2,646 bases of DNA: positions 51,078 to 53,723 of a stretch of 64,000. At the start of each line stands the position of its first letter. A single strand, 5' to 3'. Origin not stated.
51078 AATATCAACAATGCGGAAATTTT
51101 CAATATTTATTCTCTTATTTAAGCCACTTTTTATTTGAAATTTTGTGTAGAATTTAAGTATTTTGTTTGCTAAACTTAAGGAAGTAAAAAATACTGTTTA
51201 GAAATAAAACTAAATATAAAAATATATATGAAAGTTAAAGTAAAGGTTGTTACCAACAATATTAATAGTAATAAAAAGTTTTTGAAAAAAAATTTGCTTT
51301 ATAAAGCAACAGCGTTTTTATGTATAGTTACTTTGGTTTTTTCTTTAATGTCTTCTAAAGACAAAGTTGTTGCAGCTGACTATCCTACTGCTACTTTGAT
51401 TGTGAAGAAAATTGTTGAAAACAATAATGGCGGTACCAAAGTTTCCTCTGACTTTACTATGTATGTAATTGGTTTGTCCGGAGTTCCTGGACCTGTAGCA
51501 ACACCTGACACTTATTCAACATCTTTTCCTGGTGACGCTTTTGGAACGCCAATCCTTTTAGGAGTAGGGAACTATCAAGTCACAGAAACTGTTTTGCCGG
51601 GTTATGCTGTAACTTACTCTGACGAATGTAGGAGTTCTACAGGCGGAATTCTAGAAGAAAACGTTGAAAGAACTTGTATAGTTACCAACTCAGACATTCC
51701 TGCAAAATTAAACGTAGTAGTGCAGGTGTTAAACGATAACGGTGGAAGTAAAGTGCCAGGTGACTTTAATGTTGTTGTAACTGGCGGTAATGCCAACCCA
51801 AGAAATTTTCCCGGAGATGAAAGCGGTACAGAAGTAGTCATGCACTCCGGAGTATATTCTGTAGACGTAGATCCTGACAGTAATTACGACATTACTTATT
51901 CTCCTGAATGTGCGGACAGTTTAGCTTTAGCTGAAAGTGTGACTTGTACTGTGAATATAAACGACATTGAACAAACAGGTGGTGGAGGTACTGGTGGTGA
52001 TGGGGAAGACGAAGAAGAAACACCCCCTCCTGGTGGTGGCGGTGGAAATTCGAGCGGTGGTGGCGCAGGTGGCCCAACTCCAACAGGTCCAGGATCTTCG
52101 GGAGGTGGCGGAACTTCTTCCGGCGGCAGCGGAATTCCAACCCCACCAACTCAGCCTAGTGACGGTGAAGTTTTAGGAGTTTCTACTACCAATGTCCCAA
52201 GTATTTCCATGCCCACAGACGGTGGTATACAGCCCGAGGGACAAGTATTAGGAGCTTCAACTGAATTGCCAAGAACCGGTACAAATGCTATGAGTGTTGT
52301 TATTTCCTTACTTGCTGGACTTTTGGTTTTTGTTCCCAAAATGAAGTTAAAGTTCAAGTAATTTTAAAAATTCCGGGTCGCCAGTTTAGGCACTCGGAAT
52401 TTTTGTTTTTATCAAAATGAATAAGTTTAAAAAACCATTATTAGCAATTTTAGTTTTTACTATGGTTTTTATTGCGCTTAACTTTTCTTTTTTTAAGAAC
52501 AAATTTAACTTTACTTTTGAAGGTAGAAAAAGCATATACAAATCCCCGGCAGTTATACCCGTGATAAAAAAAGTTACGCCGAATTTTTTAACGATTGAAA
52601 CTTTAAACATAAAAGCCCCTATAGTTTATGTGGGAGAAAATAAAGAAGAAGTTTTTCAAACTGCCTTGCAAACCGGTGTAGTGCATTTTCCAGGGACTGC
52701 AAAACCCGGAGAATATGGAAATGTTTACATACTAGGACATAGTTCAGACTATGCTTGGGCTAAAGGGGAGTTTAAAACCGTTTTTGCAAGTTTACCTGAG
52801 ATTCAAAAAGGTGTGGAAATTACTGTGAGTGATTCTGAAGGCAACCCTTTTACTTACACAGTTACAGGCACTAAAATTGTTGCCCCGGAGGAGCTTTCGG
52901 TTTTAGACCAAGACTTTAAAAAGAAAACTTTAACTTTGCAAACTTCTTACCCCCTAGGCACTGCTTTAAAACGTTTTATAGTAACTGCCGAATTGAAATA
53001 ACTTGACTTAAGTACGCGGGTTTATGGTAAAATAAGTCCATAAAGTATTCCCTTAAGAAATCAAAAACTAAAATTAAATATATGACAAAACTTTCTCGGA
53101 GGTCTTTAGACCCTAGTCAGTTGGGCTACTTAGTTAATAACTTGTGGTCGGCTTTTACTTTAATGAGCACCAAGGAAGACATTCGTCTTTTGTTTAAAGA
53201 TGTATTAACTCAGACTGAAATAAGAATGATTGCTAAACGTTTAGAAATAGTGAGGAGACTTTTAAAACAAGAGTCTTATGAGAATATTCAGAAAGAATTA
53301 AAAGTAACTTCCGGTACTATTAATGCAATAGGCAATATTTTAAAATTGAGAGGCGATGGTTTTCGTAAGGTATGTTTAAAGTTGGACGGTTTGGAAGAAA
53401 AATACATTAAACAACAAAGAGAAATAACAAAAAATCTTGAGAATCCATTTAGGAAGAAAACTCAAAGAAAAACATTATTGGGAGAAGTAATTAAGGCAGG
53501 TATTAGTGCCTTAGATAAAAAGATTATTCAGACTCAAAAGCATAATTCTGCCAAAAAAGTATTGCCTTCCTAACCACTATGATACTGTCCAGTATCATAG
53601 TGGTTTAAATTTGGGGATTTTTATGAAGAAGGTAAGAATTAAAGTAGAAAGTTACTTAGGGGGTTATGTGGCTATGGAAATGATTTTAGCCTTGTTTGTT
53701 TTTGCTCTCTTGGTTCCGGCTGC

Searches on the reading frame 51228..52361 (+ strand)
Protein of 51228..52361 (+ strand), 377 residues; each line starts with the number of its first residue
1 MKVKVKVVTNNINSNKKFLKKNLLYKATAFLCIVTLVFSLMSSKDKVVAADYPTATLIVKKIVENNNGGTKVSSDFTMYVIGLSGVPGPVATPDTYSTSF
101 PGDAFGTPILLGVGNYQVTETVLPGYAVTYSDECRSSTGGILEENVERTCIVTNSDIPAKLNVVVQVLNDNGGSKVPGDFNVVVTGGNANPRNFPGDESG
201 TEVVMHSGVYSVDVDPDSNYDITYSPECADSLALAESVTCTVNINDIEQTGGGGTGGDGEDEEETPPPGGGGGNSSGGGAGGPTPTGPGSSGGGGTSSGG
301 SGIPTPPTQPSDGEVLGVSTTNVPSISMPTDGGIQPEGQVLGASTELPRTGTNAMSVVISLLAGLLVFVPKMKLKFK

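Call 6: search_protein_families(library=ncbifam, proteins=[window:51228-52361:+], max_evalue=0.01)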
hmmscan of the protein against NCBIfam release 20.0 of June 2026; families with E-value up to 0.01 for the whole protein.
window:51228-52361:+ (377 aa): 0 families

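Call 7: search_protein_families(library=pfam, proteins=[window:51228-52361:+], max_evalue=0.01)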
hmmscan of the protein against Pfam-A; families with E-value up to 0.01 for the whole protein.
window:51228-52361:+ (377 aa): 1 family
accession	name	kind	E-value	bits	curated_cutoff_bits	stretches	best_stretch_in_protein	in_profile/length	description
PF19403.5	SpaA_2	-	4.5e-09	37.2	25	1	54-129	3-70/96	Prealbumin-like fold domain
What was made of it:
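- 51228..52361 (+): LPXTG (LPRTG) surface protein with a SpaA-like prealbumin-fold domain. Downstream neighbour. PF19403, E = 4.5e-9 (call 7).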

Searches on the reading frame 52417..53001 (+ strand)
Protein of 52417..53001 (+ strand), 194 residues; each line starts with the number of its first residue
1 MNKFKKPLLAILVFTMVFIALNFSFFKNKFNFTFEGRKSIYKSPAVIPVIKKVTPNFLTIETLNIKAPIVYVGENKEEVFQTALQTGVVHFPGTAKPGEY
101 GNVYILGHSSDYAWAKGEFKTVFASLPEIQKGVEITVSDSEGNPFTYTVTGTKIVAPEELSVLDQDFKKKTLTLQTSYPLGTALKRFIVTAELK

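Call 6: search_protein_families(library=ncbifam, proteins=[window:52417-53001:+], max_evalue=0.01)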
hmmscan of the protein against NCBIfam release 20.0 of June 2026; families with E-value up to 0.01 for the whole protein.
window:52417-53001:+ (194 aa): 7 families
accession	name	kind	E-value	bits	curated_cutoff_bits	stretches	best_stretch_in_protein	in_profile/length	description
NF058671.1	sortase_SrtD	exception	4.9e-17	62.2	140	1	57-192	66-186/187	class D sortase, LPxTATN-specific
NF033746.1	class_D_sortase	subfamily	1.2e-16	60.8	165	1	57-193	12-133/135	class D sortase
TIGR01076.1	sortase_fam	subfamily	8.8e-14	51.5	39.35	1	58-192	3-126/136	sortase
NF033747.1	class_E_sortase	subfamily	1.2e-11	44.8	160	1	77-193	89-205/211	class E sortase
NF033745.1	class_C_sortase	subfamily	1.9e-11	44.1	160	1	57-192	95-219/220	class C sortase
NF033748.1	class_F_sortase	subfamily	3.5e-10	39.7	166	1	50-159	6-113/155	class F sortase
TIGR03784.1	marine_sortase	equivalog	2.5e-08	33.7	158.25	1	83-189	73-172/174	class GN sortase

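Call 7: search_protein_families(library=pfam, proteins=[window:52417-53001:+], max_evalue=0.01)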
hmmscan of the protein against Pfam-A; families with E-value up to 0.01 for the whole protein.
window:52417-53001:+ (194 aa): 1 family
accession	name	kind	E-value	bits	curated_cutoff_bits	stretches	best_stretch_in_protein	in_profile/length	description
PF04203.18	Sortase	-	4.4e-25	88.3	26.6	1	58-193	1-124/125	Sortase domain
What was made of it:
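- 52417..53001 (+): Sortase, presumably the partner of the LPXTG protein rather than of the PEP-CTERM protein. PF04203, E = 4.4e-25; TIGR01076 above its cut-off (calls 6, 7).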

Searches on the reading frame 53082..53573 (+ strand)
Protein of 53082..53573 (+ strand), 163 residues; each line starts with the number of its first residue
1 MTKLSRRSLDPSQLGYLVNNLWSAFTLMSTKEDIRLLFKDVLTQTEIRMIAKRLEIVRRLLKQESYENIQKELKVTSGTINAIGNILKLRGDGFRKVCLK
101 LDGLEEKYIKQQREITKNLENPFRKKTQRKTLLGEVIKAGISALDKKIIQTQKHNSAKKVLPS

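Call 28: search_protein_families(library=pfam, proteins=[window:53082-53573:+], max_evalue=0.01)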
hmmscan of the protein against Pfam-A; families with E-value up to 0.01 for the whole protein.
window:53082-53573:+ (163 aa): 1 family
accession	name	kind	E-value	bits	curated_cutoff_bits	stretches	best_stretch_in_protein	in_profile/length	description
PF01371.25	Trp_repressor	-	8.5e-12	45.4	27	1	21-97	6-83/88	Trp repressor protein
